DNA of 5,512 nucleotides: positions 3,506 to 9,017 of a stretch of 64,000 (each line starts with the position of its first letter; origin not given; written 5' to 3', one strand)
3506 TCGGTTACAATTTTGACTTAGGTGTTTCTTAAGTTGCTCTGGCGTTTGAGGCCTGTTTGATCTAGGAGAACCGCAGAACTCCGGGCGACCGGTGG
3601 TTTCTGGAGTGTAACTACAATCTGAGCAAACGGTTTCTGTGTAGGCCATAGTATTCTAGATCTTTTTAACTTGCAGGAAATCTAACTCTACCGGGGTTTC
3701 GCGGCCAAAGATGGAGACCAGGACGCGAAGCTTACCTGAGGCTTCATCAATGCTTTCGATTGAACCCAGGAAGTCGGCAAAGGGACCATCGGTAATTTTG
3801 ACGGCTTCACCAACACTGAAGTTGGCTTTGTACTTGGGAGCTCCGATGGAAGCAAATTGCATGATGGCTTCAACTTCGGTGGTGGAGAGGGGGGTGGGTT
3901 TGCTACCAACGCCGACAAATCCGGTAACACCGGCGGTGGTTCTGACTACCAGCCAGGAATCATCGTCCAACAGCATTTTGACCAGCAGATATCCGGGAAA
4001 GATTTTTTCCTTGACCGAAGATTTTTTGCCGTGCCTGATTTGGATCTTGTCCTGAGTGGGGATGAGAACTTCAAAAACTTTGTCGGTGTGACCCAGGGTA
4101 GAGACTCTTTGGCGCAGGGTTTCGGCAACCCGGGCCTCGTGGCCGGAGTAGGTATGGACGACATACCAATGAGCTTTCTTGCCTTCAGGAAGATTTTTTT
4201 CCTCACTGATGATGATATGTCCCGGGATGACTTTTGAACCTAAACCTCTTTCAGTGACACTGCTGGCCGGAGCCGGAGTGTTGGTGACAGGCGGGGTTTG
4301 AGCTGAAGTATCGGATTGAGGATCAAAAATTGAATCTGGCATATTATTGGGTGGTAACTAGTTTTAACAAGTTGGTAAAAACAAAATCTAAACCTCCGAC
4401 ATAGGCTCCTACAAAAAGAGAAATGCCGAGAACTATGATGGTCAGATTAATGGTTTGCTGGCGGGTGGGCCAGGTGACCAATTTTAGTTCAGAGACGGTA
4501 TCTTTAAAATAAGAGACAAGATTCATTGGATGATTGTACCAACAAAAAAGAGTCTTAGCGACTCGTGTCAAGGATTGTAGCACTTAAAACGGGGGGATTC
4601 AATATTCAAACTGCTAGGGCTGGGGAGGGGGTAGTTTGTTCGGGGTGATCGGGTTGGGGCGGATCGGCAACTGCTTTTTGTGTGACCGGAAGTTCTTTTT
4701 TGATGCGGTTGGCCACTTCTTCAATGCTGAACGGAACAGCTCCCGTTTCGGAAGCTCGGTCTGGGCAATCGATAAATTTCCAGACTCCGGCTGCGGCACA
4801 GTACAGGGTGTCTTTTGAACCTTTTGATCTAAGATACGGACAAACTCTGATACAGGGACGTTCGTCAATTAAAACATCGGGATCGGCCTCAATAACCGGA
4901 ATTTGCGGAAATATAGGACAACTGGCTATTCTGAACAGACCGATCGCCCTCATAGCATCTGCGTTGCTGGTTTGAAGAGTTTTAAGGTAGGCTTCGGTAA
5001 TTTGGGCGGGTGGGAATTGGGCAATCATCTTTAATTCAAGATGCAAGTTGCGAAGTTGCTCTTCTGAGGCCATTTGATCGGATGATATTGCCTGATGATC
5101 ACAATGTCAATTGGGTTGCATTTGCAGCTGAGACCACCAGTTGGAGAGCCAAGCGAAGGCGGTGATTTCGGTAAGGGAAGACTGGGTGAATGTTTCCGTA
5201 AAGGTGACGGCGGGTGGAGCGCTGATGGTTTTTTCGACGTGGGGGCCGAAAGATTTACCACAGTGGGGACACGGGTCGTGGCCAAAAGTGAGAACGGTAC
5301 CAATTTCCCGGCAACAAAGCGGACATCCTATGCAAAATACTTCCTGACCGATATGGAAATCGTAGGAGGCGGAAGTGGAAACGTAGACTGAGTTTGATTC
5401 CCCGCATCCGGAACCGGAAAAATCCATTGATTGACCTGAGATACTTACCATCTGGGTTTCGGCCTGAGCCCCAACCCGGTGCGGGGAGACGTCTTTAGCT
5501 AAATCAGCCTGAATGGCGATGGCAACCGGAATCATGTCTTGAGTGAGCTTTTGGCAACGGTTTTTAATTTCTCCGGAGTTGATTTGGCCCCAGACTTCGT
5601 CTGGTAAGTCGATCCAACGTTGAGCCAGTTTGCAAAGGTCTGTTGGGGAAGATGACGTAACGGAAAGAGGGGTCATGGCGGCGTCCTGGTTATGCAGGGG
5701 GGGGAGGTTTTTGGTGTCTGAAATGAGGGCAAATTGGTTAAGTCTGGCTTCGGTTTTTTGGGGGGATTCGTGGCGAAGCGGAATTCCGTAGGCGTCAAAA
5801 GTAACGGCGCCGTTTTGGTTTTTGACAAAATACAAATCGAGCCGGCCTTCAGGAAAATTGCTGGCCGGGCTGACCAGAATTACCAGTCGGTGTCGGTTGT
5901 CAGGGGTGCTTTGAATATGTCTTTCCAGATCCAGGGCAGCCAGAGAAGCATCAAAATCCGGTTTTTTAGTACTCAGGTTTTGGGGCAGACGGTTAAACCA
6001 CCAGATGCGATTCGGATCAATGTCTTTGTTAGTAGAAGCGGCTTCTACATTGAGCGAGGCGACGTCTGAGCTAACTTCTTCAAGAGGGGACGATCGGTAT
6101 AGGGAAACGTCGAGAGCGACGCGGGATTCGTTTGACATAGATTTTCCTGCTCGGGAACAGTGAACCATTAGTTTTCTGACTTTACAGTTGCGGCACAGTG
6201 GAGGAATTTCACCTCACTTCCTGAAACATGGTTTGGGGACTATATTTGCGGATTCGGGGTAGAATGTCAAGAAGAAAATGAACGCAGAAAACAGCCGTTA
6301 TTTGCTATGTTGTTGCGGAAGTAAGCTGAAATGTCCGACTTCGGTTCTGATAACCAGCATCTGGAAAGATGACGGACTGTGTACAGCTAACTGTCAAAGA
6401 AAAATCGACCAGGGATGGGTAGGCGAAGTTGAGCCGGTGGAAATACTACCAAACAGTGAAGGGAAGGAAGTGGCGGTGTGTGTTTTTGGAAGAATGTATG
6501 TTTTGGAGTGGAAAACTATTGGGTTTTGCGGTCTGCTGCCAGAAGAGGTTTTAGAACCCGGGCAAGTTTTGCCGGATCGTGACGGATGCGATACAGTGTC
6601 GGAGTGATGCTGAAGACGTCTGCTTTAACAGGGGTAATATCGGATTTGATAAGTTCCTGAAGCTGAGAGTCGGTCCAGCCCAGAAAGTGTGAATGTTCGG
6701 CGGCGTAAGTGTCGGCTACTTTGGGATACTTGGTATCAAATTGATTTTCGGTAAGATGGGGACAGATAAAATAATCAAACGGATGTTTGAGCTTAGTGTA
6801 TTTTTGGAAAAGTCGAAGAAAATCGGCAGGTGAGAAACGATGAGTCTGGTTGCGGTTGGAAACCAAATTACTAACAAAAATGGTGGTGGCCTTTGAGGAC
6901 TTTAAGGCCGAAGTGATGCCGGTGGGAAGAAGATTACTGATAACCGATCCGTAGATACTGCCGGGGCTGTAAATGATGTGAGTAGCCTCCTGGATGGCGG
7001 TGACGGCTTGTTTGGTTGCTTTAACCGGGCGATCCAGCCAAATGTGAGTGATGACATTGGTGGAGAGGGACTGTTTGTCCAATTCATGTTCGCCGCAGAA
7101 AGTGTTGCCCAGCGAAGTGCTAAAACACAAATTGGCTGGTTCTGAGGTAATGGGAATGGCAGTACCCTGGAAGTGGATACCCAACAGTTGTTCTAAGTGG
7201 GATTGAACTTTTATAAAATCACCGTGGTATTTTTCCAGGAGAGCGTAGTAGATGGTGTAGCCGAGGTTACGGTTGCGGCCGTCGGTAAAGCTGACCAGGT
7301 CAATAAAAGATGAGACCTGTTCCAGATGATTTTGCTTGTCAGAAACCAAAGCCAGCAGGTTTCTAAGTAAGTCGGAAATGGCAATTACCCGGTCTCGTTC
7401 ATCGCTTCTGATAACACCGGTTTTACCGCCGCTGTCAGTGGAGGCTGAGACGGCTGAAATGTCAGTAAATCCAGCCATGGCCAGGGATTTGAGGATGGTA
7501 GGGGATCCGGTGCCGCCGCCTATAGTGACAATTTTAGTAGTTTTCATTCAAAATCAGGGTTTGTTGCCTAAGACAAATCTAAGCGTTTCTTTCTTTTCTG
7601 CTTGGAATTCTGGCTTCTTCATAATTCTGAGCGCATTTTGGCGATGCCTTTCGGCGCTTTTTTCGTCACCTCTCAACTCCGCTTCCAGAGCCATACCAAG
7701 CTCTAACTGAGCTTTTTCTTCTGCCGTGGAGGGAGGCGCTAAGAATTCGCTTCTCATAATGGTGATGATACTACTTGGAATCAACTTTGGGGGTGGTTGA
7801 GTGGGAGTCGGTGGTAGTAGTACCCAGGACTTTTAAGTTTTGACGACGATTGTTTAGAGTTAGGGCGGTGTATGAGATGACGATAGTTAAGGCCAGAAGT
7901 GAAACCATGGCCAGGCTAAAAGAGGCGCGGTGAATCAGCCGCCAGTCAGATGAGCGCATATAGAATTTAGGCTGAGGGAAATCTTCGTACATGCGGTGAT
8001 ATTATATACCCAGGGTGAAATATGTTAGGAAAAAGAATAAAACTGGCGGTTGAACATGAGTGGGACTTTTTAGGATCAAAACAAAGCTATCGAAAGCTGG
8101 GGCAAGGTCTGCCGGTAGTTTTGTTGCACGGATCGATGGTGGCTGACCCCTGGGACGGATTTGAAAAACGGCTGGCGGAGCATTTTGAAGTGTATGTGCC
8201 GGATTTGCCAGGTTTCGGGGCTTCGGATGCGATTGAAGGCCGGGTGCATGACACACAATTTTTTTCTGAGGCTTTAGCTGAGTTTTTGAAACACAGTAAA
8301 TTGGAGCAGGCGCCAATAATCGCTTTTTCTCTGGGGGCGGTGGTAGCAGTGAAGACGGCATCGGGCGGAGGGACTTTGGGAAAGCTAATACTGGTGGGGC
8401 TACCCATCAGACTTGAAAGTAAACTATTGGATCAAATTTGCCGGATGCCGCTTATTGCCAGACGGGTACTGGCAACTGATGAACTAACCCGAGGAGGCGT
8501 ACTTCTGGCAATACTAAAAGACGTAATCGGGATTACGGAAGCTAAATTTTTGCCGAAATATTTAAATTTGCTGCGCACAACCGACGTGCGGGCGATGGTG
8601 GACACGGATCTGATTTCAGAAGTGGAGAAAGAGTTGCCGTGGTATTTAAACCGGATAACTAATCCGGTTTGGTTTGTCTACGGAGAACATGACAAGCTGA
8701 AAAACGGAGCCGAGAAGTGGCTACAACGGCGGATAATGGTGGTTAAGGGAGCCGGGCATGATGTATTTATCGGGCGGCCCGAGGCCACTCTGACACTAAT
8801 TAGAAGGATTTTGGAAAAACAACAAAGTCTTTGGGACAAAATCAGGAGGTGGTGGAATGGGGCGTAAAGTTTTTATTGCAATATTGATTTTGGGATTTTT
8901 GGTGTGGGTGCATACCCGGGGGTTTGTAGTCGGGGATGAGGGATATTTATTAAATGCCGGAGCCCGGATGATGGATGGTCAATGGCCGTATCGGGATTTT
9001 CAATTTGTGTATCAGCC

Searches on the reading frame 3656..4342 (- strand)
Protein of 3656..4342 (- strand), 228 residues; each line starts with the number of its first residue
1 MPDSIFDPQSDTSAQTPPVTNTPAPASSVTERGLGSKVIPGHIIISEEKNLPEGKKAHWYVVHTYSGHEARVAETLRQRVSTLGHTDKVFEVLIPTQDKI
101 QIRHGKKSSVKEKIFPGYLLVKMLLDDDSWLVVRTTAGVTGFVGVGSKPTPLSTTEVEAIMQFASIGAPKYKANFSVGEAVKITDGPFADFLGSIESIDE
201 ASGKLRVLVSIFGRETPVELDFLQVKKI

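Call 72: search_protein_families(library=pfam, proteins=[window:3656-4342:-], max_evalue=0.00001)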
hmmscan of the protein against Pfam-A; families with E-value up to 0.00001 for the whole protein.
window:3656-4342:- (228 aa): 2 families
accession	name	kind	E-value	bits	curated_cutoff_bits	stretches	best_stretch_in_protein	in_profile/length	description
PF02357.24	NusG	-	7.6e-28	97.3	22.2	1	58-161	2-93/93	Transcription termination factor nusG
PF00467.35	KOW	-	6.5e-06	26.2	22.3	0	177-209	1-31/32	KOW motif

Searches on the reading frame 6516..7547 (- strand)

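Call 72: search_protein_families(library=pfam, proteins=[window:6516-7547:-], max_evalue=0.00001)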
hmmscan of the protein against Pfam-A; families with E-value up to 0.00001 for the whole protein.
window:6516-7547:- (343 aa): 1 family
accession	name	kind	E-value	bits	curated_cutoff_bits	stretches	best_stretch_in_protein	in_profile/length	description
PF01933.23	CofD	-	7.5e-39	134.1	30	1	6-265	1-252/290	2-phospho-L-lactate transferase CofD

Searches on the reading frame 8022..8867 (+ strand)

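Call 72: search_protein_families(library=pfam, proteins=[window:8022-8867:+], max_evalue=0.00001)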
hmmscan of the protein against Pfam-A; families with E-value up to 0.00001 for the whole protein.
window:8022-8867:+ (281 aa): 3 families
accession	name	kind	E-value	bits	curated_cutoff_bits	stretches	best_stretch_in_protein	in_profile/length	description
PF12697.13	Abhydrolase_6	-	3.8e-14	54.3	26.3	1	32-256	1-214/217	Alpha/beta hydrolase family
PF00561.26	Abhydrolase_1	-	3.4e-11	43.7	25.8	1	31-250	2-242/245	alpha/beta hydrolase fold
PF12146.15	Hydrolase_4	-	8.9e-08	32.2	27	0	49-132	25-114/239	Serine aminopeptidase, S33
